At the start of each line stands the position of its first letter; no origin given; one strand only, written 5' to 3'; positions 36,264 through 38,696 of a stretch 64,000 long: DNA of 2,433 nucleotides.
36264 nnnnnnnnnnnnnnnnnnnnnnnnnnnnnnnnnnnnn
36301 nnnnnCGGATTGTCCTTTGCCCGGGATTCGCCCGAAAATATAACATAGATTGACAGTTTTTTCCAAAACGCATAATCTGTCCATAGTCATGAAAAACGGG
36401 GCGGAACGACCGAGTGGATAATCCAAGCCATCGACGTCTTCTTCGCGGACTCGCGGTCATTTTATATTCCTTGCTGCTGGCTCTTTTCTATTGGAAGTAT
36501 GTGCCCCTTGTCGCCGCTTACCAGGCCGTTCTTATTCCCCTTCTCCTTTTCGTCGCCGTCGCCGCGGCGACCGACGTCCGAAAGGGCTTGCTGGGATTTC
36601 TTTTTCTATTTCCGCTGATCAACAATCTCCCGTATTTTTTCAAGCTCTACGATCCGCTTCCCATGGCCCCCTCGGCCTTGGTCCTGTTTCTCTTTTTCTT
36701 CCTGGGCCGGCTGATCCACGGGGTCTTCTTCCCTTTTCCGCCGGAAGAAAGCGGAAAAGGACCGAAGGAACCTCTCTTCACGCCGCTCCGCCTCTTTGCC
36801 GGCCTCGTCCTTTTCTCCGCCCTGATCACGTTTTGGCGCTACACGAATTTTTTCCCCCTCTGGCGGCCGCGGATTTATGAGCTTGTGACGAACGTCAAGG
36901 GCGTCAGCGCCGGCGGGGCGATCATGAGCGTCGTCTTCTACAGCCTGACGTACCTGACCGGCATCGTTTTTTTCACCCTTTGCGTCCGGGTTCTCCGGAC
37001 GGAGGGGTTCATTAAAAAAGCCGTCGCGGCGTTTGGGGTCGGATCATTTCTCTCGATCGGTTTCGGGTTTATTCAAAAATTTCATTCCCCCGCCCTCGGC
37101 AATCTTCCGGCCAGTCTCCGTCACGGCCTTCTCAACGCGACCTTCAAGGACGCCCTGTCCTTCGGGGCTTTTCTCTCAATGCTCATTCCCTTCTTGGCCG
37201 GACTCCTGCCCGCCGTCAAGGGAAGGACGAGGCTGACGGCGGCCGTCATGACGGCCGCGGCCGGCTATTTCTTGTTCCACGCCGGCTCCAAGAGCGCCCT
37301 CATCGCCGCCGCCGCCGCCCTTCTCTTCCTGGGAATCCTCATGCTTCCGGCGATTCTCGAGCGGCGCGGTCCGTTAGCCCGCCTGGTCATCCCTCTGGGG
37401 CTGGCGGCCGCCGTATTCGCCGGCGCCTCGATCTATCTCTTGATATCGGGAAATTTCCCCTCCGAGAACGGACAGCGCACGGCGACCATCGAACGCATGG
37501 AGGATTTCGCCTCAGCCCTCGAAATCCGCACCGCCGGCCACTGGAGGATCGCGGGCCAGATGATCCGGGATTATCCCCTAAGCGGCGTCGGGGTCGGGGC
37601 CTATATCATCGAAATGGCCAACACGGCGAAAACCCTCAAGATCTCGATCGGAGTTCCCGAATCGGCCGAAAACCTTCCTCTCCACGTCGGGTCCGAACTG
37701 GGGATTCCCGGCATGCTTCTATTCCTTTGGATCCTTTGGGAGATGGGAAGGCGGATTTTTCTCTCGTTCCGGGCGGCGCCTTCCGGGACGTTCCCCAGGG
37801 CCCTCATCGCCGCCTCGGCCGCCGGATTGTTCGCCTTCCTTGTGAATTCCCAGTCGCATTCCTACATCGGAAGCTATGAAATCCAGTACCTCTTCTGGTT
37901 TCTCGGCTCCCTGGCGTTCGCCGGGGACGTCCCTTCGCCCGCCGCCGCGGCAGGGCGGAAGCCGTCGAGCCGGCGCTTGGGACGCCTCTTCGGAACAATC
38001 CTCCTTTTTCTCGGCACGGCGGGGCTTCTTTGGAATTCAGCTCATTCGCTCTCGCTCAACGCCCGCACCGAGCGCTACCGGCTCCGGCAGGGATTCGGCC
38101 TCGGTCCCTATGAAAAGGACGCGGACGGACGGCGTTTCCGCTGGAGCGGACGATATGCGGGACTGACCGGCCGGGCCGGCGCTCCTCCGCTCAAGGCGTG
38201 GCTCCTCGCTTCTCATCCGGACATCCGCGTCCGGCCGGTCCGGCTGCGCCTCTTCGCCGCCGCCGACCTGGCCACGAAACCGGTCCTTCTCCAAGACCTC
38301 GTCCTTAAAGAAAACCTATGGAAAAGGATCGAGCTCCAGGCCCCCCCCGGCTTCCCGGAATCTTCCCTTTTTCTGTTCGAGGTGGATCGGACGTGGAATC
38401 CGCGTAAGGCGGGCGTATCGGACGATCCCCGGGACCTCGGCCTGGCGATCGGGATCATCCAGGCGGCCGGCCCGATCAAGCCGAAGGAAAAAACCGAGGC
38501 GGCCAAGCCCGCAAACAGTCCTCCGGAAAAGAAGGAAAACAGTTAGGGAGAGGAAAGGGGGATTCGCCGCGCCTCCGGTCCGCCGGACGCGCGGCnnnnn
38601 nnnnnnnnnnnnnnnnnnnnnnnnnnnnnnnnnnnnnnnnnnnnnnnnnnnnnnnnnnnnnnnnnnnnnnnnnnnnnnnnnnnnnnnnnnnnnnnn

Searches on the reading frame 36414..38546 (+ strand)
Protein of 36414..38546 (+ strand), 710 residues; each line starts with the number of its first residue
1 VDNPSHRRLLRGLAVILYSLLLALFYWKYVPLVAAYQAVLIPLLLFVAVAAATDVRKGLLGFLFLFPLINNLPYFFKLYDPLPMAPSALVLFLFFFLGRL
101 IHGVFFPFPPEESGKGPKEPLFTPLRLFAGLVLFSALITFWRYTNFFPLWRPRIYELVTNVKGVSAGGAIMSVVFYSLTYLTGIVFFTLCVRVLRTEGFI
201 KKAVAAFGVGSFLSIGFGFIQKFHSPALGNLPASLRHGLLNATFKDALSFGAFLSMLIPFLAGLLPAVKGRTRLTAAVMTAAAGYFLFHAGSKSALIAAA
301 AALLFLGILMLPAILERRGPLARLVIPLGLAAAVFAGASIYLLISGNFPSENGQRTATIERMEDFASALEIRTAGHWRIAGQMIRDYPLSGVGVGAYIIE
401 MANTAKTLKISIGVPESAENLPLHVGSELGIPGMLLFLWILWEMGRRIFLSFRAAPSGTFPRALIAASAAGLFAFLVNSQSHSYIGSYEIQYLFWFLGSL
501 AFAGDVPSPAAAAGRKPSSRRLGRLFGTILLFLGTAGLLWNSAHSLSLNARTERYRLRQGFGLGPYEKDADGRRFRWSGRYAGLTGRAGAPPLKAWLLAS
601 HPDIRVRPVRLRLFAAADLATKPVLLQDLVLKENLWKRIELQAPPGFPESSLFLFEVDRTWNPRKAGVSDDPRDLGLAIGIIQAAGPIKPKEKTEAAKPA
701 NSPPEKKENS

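Call 3: search_protein_families(library=pfam, proteins=[window:36414-38546:+])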
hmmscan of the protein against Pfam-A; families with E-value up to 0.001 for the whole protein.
window:36414-38546:+ (710 aa): 1 family
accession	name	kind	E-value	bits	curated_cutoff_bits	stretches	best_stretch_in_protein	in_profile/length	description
PF04932.20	Wzy_C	-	9e-15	55.2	31.7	1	281-438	4-149/149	O-Antigen ligase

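Call 6: search_protein_families(library=ncbifam, proteins=[window:36414-38546:+], max_evalue=0.01)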
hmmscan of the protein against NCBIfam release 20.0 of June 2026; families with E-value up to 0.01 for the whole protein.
window:36414-38546:+ (710 aa): 1 family
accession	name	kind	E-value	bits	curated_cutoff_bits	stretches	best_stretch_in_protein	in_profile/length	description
TIGR00947.1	2A73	equivalog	8.3e-08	31.6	366.4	1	185-497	104-415/425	IctB family putative bicarbonate transporter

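Call 7: find_homologous_proteins(query=window:36414-38546:+)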
Query window:36414-38546:+ (710 aa): 468 proteins with E <= 0.001 among 8000 candidates; the best 120 are listed.
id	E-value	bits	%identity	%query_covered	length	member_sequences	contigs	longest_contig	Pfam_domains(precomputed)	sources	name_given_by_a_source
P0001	0.0e+0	1561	100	100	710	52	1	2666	PF04932.21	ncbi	-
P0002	7.0e-283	958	63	100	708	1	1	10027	PF04932.21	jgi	-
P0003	9.0e-247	839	55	97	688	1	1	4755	PF04932.21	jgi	jgi:hypothetical protein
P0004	2.2e-244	831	56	96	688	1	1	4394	PF04932.21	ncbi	-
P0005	1.5e-243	828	56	97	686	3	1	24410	PF04932.21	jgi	jgi:hypothetical protein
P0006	1.2e-241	822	57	97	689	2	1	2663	PF04932.21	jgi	-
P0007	2.0e-240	818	55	97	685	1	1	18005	PF04932.21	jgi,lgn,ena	-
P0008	1.1e-239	816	57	97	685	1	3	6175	PF04932.21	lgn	-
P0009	4.5e-239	814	56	97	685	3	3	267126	PF04932.21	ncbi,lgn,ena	-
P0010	1.2e-238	812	57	97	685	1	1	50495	PF04932.21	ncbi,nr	ncbi:MAG: O-antigen ligase family protein [Candidatus Aminicenantes bacterium]|nr:O-antigen ligase f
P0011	1.7e-238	812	56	97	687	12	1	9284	PF04932.21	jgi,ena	-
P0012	6.6e-238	810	57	96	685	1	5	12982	PF04932.21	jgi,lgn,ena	jgi:O-antigen ligase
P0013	2.9e-237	808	56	97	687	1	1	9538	PF04932.21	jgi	jgi:hypothetical protein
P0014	3.1e-234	798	56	97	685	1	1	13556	PF04932.21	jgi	jgi:hypothetical protein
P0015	9.8e-233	793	56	96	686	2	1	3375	PF04932.21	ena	-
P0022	3.9e-222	758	55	96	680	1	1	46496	PF04932.21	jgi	jgi:O-antigen ligase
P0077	1.3e-148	515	39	97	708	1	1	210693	PF04932.21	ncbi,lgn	ncbi:MAG: O-antigen ligase family protein [Candidatus Aminicenantales bacterium]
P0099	9.3e-145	502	43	96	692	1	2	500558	PF04932.21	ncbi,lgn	-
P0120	2.5e-142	494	40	95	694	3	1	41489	PF04932.21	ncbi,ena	-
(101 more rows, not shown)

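Call 8: search_solved_structures(query=window:36414-38546:+, max_evalue=1)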
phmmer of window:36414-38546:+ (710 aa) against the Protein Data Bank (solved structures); distinct sequences matched with E-value up to 1: 3.
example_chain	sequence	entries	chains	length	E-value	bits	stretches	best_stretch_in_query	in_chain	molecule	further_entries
4lvh_B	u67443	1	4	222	0.052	15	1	385-476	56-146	MONOCLONAL ANTIBODY H-CHAIN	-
4uv7_H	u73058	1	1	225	0.097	14.1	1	385-474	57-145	GC1118A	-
3phs_A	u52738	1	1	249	0.72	11.3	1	291-420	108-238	Cell wall surface anchor family protein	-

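Call 10: find_encoding_contigs(protein=P0009, flank=10000, max_places=2)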
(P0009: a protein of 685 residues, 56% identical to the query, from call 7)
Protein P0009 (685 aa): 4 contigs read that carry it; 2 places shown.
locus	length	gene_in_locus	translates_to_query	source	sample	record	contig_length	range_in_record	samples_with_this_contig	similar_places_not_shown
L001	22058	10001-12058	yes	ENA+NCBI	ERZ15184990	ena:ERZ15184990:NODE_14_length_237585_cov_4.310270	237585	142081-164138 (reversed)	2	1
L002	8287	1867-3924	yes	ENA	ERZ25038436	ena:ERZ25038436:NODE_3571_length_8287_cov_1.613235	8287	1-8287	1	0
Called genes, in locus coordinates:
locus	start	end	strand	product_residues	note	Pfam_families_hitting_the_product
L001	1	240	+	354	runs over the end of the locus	PF01075:Glyco_transf_9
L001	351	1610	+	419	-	PF04932:Wzy_C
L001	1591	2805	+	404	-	PF02811:PHP (weak)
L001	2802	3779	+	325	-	PF00294:PfkB, PF08543:Phos_pyr_kin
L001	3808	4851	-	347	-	PF01073:3Beta_HSD, PF01370:Epimerase, PF02719:Polysacc_synt_2, PF04321:RmlD_sub_bind, PF13460:NAD_binding_10 (weak), PF16363:GDP_Man_Dehyd, PF07993:NAD_binding_4 (weak)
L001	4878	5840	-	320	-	PF01370:Epimerase, PF02719:Polysacc_synt_2, PF04321:RmlD_sub_bind (weak), PF16363:GDP_Man_Dehyd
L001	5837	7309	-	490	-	PF13522:GATase_6, PF13537:GATase_7, PF00156:Pribosyltran (weak)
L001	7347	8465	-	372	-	PF01073:3Beta_HSD, PF01370:Epimerase, PF02719:Polysacc_synt_2, PF04321:RmlD_sub_bind, PF07993:NAD_binding_4, PF16363:GDP_Man_Dehyd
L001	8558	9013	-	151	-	PF00908:dTDP_sugar_isom, PF14667:Polysacc_synt_C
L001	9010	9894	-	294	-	PF00483:NTP_transferase, PF12804:NTP_transf_3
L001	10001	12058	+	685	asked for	PF04932:Wzy_C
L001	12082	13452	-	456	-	PF02397:Bac_transf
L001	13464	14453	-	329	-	PF03706:LPG_synthase_TM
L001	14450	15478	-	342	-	PF00535:Glycos_transf_2, PF13641:Glyco_tranf_2_3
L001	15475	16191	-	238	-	PF02698:DUF218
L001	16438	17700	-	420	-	PF04932:Wzy_C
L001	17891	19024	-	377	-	PF00155:Aminotran_1_2, PF01041:DegT_DnrJ_EryC1, PF01053:Cys_Met_Meta_PP (weak), PF05889:SepSecS (faint)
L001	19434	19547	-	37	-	-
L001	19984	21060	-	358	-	PF02388:FemAB (faint), PF13480:Acetyltransf_6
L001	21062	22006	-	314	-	PF01041:DegT_DnrJ_EryC1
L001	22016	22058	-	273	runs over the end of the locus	PF00583:Acetyltransf_1, PF13508:Acetyltransf_7 (weak)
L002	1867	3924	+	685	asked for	PF04932:Wzy_C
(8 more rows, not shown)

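Call 11: find_encoding_contigs(protein=P0077, flank=10000, max_places=2)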
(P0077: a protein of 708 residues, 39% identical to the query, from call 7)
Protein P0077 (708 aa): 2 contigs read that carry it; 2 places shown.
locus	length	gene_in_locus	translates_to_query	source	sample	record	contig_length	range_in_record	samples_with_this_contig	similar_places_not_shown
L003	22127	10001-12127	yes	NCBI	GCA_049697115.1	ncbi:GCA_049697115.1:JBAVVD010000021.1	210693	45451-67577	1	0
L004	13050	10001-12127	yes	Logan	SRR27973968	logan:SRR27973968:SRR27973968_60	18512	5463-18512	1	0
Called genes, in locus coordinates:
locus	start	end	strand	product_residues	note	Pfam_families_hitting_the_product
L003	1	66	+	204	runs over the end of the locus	PF00117:GATase, PF07685:GATase_3 (weak)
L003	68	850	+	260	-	PF00977:His_biosynth, PF01207:Dus (faint)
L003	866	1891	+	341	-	PF01073:3Beta_HSD, PF01370:Epimerase, PF02719:Polysacc_synt_2, PF04321:RmlD_sub_bind (weak), PF05368:NmrA, PF13460:NAD_binding_10, PF16363:GDP_Man_Dehyd, PF08485:Polysacc_syn_2C, +1 more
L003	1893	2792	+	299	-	PF01370:Epimerase, PF03435:Sacchrp_dh_NADP (weak), PF04321:RmlD_sub_bind, PF16363:GDP_Man_Dehyd (weak)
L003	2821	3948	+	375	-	PF02350:Epimerase_2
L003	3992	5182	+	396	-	PF13439:Glyco_transf_4 (weak), PF13579:Glyco_trans_4_4 (weak), PF00534:Glycos_transf_1, PF13692:Glyco_trans_1_4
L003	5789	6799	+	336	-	PF01073:3Beta_HSD, PF01370:Epimerase, PF02719:Polysacc_synt_2, PF04321:RmlD_sub_bind, PF05368:NmrA, PF16363:GDP_Man_Dehyd, PF13460:NAD_binding_10, PF07993:NAD_binding_4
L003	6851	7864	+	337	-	PF00953:Glycos_transf_4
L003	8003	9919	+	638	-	PF13727:CoA_binding_3, PF00106:adh_short (faint), PF01073:3Beta_HSD, PF01370:Epimerase, PF02719:Polysacc_synt_2, PF04321:RmlD_sub_bind, PF16363:GDP_Man_Dehyd, PF07993:NAD_binding_4 (faint)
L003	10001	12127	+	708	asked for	PF04932:Wzy_C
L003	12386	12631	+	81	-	PF09527:ATPase_gene1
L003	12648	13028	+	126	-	PF03899:ATP-synt_I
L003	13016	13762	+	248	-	PF00119:ATP-synt_A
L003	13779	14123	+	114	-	PF00137:ATP-synt_C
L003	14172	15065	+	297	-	PF03631:Virul_fac_BrkB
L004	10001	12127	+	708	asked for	PF04932:Wzy_C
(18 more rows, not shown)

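Call 12: find_encoding_contigs(protein=P0099, flank=10000, max_places=2)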
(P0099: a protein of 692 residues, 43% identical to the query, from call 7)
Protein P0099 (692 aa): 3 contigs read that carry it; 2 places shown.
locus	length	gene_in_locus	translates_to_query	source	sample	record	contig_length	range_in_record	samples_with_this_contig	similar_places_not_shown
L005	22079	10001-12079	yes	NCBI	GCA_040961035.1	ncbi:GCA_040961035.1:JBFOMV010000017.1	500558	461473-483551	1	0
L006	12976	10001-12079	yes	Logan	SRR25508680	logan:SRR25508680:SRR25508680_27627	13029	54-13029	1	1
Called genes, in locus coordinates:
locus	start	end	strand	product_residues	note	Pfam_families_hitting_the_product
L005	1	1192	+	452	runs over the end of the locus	PF13692:Glyco_trans_1_4 (weak)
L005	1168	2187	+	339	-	PF01073:3Beta_HSD, PF01370:Epimerase, PF02719:Polysacc_synt_2, PF04321:RmlD_sub_bind, PF05368:NmrA, PF13460:NAD_binding_10, PF16363:GDP_Man_Dehyd, PF08485:Polysacc_syn_2C, +2 more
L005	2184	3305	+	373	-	PF01370:Epimerase, PF07993:NAD_binding_4 (faint), PF14667:Polysacc_synt_C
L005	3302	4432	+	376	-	PF02350:Epimerase_2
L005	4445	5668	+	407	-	PF13439:Glyco_transf_4, PF13579:Glyco_trans_4_4, PF00534:Glycos_transf_1, PF13692:Glyco_trans_1_4, PF13524:Glyco_trans_1_2 (faint)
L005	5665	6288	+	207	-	PF00583:Acetyltransf_1, PF13508:Acetyltransf_7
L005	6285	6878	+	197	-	PF02397:Bac_transf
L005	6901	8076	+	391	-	PF01041:DegT_DnrJ_EryC1, PF00155:Aminotran_1_2 (weak), PF01212:Beta_elim_lyase (weak)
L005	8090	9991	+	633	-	PF13727:CoA_binding_3, PF01073:3Beta_HSD, PF01370:Epimerase, PF02719:Polysacc_synt_2, PF04321:RmlD_sub_bind, PF07993:NAD_binding_4 (weak), PF08659:KR (weak), PF16363:GDP_Man_Dehyd, +2 more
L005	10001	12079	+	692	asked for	PF04932:Wzy_C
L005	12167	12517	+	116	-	-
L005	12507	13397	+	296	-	PF00112:Peptidase_C1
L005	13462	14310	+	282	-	PF01370:Epimerase, PF04321:RmlD_sub_bind, PF02719:Polysacc_synt_2, PF16363:GDP_Man_Dehyd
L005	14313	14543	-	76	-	PF09527:ATPase_gene1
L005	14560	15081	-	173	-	-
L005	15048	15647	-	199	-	-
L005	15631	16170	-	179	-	PF04542:Sigma70_r2, PF04545:Sigma70_r4, PF08281:Sigma70_r4_2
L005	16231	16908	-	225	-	PF02965:Met_synt_B12 (faint)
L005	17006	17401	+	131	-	PF03899:ATP-synt_I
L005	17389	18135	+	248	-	PF00119:ATP-synt_A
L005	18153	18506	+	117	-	PF00137:ATP-synt_C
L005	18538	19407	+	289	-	PF03631:Virul_fac_BrkB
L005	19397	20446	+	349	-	PF04613:LpxD, PF25087:GMPPB_C, PF25084:LbH_EIF2B (faint), PF00132:Hexapep (weak)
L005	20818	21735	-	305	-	PF01266:DAO (faint), PF01946:Thi4 (faint), PF03486:HI0933_like (faint), PF07992:Pyr_redox_2, PF12831:FAD_oxidored (faint), PF13738:Pyr_redox_3, PF00070:Pyr_redox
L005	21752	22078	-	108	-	PF00085:Thioredoxin, PF13098:Thioredoxin_2 (weak), PF13905:Thioredoxin_8 (faint)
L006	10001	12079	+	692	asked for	PF04932:Wzy_C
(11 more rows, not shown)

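Call 50: search_protein_representatives(alignment_id=A1)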
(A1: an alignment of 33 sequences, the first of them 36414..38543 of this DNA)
Query: 33 sequences, 690 profile positions. Proteins with E-value up to 0.001 (for the whole library): 22048; up to 1e-10: 3551; up to 1e-30: 380. The best 150 are listed.
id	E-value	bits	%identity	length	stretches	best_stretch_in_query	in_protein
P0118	3.7e-286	967.5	-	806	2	7-689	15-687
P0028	5.5e-283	957.0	-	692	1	4-688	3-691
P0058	8.2e-276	933.3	-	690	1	9-689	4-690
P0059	2.5e-273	925.1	-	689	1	12-689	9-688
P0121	1.1e-270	916.4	-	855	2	5-414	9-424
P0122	3.3e-258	875.1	-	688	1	23-689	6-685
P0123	5.8e-257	871.0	-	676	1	9-689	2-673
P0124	6.1e-257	870.9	-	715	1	14-689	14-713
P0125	1.5e-253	859.7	-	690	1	9-689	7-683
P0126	7.3e-250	847.5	-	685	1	10-689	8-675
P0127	9.3e-249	843.9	-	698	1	7-689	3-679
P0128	8.1e-247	837.5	-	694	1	6-690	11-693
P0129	9.5e-247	837.2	-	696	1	5-689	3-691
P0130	3.4e-240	815.6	-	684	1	6-689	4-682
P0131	6.1e-239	811.4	-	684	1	8-689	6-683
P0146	6.3e-212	722.2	-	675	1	6-687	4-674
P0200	4.2e-150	517.8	-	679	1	22-687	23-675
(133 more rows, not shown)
